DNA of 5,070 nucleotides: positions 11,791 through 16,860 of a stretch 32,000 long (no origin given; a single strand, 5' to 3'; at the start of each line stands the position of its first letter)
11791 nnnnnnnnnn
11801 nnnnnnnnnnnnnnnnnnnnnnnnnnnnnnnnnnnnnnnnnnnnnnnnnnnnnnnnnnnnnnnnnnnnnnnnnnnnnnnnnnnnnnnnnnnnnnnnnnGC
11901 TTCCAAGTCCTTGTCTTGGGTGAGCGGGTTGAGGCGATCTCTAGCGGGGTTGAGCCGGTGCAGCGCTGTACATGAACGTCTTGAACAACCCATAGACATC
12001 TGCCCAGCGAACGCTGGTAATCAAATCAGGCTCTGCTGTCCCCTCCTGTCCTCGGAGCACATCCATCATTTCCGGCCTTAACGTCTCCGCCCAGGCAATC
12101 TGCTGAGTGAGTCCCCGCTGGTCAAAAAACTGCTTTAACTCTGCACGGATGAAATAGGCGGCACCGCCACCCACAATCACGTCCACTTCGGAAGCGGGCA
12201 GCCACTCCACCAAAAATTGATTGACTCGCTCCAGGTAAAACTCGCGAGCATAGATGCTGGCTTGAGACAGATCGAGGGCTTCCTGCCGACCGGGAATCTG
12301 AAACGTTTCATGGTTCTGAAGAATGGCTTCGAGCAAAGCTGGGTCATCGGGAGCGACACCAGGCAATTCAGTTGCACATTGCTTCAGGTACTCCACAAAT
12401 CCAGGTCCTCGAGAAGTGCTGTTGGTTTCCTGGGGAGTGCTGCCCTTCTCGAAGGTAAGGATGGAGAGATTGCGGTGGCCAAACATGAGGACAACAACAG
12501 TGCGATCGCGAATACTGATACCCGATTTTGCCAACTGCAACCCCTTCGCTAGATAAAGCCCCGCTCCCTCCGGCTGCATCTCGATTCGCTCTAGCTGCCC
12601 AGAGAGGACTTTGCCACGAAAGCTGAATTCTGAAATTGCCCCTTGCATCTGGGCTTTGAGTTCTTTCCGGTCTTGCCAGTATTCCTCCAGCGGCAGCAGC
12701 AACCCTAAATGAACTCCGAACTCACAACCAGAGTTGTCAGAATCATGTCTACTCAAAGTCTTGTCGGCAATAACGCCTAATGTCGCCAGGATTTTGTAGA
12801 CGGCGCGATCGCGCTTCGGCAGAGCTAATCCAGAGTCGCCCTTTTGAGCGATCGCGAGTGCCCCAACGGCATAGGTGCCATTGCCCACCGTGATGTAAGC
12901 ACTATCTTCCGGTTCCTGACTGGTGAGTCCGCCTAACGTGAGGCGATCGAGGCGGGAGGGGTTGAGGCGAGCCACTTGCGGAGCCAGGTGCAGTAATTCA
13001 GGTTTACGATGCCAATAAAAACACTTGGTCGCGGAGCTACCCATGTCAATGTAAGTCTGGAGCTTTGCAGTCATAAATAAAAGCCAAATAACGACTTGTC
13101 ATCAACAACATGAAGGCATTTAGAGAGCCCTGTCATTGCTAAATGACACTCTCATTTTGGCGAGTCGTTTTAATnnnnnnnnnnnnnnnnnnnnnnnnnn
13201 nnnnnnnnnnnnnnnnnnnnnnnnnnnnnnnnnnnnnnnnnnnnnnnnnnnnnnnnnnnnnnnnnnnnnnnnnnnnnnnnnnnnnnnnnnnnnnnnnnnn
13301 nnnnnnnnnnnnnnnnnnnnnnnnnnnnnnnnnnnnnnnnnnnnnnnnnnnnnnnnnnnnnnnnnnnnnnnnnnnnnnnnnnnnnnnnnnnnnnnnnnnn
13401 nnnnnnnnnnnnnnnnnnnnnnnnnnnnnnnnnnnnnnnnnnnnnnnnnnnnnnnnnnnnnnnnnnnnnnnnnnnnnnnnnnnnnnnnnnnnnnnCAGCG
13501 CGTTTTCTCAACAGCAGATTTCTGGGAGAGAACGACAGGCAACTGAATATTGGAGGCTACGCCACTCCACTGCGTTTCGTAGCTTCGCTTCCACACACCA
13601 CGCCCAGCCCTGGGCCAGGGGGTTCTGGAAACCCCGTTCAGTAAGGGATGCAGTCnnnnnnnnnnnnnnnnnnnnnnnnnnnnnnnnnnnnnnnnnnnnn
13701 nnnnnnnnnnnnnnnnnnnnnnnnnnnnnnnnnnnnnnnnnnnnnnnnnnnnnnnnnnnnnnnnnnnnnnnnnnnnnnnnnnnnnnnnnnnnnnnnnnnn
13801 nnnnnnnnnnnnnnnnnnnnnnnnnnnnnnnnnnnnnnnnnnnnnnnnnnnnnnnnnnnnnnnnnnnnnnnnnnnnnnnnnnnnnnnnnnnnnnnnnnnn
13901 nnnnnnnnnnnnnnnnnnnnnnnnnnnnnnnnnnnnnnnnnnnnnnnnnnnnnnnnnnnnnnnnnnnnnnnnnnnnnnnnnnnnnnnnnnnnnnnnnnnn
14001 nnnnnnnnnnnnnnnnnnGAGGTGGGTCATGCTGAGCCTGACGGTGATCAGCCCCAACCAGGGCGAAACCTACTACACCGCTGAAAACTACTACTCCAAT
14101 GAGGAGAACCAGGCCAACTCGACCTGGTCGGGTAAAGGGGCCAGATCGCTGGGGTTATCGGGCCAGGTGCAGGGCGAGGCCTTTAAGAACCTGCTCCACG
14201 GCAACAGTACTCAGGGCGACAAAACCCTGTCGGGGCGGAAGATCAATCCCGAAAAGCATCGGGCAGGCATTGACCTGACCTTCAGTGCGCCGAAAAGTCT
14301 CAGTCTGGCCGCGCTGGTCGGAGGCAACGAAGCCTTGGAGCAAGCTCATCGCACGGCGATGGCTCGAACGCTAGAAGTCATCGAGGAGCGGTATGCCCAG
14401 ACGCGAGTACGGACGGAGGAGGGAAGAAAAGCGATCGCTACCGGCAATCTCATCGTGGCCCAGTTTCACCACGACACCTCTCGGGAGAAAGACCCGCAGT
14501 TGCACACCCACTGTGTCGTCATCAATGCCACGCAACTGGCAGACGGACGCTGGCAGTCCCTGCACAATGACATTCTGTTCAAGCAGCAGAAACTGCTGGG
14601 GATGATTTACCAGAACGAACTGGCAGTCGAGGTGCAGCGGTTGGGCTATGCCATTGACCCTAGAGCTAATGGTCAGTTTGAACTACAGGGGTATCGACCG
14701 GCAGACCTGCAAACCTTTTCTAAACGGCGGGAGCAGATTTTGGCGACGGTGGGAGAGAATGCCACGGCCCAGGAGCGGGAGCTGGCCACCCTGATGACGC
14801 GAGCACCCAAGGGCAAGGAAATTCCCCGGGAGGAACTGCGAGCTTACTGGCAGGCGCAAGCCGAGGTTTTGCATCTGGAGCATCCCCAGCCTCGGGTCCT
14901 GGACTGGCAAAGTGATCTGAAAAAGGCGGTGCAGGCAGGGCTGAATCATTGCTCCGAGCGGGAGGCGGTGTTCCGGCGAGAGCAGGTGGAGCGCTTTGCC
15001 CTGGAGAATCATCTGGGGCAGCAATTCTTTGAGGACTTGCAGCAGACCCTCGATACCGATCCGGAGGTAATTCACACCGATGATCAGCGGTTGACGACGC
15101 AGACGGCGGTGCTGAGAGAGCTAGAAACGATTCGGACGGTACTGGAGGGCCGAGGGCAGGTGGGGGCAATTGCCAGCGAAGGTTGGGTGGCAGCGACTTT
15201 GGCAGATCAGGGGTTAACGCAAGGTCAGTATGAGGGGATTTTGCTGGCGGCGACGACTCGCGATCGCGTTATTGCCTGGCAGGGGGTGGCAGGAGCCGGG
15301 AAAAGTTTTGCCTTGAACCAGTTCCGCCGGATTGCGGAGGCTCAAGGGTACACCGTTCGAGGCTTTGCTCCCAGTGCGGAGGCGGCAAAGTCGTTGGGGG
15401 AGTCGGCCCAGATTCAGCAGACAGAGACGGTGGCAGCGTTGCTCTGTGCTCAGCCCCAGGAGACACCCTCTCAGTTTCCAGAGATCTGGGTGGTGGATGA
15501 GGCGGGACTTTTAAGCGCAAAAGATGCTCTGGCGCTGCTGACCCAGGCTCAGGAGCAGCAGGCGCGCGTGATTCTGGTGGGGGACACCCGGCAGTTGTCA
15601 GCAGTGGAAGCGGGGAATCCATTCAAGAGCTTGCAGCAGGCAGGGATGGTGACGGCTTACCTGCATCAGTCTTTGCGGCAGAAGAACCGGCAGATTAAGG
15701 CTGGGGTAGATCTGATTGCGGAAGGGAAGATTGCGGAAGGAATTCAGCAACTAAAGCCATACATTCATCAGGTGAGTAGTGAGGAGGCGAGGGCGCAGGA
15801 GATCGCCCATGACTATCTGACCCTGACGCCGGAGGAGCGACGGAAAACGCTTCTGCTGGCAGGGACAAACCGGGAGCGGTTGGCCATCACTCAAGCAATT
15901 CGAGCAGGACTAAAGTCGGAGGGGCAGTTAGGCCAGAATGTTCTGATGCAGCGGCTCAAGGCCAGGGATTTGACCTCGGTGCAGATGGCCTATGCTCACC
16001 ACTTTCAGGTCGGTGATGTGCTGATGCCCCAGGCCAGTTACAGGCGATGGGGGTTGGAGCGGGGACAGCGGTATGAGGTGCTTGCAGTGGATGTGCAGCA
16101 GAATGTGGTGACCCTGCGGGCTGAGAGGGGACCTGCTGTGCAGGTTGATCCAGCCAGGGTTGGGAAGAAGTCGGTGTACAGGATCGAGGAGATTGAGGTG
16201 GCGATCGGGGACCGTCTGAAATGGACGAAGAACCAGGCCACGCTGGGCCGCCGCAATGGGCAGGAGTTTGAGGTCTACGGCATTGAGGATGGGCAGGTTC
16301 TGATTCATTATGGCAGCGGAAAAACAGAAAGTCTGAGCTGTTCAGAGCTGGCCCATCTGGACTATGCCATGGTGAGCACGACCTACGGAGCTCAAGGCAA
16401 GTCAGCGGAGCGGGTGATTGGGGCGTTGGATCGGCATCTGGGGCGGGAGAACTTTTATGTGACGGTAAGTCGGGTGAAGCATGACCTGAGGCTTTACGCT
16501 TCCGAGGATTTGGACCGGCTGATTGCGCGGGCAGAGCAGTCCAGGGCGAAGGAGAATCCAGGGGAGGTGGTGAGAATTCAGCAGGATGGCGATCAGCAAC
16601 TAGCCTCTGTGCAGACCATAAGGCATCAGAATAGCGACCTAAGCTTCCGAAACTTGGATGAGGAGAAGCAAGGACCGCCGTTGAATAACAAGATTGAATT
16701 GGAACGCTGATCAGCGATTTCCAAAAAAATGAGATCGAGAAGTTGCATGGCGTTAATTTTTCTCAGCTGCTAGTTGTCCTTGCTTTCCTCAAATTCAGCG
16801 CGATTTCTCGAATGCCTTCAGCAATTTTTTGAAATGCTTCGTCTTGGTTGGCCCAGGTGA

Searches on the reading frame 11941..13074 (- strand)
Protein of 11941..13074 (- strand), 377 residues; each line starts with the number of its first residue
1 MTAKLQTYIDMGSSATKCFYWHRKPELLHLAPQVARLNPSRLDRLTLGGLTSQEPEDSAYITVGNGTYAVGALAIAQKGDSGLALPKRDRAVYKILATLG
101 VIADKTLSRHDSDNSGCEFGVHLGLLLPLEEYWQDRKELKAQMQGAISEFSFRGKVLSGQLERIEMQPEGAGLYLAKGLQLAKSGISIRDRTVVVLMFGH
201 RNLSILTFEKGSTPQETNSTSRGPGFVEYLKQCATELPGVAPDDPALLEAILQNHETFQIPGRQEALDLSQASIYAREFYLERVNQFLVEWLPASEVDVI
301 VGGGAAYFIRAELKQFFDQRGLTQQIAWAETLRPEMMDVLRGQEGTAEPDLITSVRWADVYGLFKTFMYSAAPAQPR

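Call 8: search_protein_families(library=padloc, proteins=[window:11941-13074:-], max_evalue=0.01)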
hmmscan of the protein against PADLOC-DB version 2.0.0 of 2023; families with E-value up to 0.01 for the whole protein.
window:11941-13074:- (377 aa): 0 families

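Call 39: search_protein_families(library=pfam, proteins=[window:11941-13074:-], max_evalue=0.001)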
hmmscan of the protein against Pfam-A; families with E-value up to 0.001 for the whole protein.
window:11941-13074:- (377 aa): 1 family
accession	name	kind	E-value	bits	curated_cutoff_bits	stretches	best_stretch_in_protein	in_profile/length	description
PF17989.7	ALP_N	-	6e-05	23.7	26.3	1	9-172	2-148/148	Actin like proteins N terminal domain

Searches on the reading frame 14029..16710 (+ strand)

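Call 39: search_protein_families(library=pfam, proteins=[window:14029-16710:+], max_evalue=0.001)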
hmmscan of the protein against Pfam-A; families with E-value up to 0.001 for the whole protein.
window:14029-16710:+ (893 aa): 6 families
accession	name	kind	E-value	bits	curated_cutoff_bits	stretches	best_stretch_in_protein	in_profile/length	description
PF08751.17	TrwC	-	1.2e-87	294.6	25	1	10-279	2-284/286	TrwC relaxase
PF13604.12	AAA_30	-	2e-46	158.6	27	1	396-576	2-181/191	AAA domain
PF22232.2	TraI_hel_assoc_N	-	2.4e-18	67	27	1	419-518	1-99/99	TraI helicase-associated ssDNA bd, N-terminal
PF13245.12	AAA_19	-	1.4e-10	41.9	25.1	1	409-525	8-131/134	AAA domain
PF01443.25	Viral_helicase1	-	8.1e-10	39.3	21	1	418-527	4-101/228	Viral superfamily 1 RNA helicase core domain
PF13401.12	AAA_22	-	7.1e-05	23.6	27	0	413-520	6-124/130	AAA domain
